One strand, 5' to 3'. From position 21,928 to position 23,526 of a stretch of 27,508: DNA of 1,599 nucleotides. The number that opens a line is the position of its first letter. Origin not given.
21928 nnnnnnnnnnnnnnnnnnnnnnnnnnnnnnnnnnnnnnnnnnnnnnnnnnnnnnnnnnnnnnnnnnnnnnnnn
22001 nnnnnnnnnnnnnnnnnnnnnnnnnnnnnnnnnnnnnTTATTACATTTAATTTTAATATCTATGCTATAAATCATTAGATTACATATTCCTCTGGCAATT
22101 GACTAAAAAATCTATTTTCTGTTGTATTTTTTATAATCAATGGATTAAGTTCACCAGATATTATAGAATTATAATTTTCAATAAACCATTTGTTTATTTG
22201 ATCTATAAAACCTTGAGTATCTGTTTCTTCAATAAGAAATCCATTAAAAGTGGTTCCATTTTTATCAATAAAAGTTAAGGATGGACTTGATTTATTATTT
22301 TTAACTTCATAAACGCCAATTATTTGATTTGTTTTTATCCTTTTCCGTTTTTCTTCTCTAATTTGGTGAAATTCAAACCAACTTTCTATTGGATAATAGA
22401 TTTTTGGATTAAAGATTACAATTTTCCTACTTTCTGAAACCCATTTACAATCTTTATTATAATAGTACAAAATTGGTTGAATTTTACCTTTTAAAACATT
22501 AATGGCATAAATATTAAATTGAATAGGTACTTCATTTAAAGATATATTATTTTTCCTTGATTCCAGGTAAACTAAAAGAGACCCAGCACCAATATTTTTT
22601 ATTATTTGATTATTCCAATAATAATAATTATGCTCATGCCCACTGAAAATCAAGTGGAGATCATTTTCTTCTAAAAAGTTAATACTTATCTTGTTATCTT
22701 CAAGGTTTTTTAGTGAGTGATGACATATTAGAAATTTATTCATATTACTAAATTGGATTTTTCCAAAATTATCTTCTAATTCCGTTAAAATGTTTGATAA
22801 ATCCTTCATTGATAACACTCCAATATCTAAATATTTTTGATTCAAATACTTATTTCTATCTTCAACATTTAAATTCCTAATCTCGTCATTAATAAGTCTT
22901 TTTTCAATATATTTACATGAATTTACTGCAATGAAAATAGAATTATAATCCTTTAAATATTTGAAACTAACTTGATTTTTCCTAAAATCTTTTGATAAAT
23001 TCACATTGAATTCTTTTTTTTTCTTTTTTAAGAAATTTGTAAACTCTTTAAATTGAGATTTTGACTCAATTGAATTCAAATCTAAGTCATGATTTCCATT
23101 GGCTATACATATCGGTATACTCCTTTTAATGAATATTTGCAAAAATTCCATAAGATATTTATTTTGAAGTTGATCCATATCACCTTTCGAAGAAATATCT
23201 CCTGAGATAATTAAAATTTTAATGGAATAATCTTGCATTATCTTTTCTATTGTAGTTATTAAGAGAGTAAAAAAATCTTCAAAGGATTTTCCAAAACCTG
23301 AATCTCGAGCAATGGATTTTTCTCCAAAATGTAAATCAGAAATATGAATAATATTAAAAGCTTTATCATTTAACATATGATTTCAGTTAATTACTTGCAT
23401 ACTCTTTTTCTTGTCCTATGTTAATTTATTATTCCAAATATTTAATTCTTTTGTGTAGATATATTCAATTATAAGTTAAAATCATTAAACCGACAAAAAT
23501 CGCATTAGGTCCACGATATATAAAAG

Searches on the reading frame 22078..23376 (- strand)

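Call 6: search_protein_families(library=pfam, proteins=[window:22078-23376:-], max_evalue=0.1)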
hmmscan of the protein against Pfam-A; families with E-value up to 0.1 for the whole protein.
window:22078-23376:- (433 aa): 4 families
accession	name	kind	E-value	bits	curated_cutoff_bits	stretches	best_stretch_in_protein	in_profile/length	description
PF00149.33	Metallophos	-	2.1e-15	58.1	21.5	1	8-251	2-191/191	Calcineurin-like phosphoesterase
PF12850.12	Metallophos_2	-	0.0001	22.8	27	0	8-117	2-72/154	Calcineurin-like phosphoesterase superfamily domain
PF14545.12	DBB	-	0.0066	16.8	22.2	0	40-120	17-98/139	Dof, BCAP, and BANK (DBB) motif,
PF04986.18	Y2_Tnp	-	0.084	13.3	20.9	0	96-145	67-114/183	Putative transposase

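Call 7: search_protein_families(library=padloc, proteins=[window:22078-23376:-], max_evalue=0.1)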
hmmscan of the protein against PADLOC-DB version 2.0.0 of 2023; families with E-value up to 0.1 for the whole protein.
window:22078-23376:- (433 aa): 2 families
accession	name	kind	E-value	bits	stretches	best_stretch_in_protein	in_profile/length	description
PDLC00736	Effector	-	2.6e-06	24.6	1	7-328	3-304/561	Endonuclease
PDLC04908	PDC-S10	-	0.00024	18.4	1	52-120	30-96/223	-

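Call 8: search_protein_families(library=ncbifam, proteins=[window:22078-23376:-], max_evalue=0.1)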
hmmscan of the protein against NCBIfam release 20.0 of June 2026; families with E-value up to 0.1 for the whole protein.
window:22078-23376:- (433 aa): 6 families
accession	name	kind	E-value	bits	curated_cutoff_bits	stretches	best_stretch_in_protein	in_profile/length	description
NF053862.1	DS9_1_antiphage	equivalog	2e-10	40.1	420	1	8-227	195-404/486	anti-phage phosphoesterase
TIGR00619.1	sbcd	subfamily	7.5e-08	32.5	77.65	1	8-112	2-101/252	exonuclease subunit SbcD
TIGR04123.1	P_estr_lig_assc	hypoth_equivalog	6.3e-05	22.5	150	1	8-107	22-118/207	ligase-associated DNA damage response endonuclease PdeM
TIGR00024.1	SbcD_rel_arch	hypoth_equivalog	6.7e-05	22.7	115.2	1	11-105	19-109/224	putative phosphoesterase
NF008206.2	PRK10966.1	equivalog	0.0066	15.6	450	1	8-106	2-94/380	exonuclease subunit SbcD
TIGR00040.1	yfcE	subfamily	0.061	13.4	56.25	0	211-274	77-141/158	YfcE family phosphodiesterase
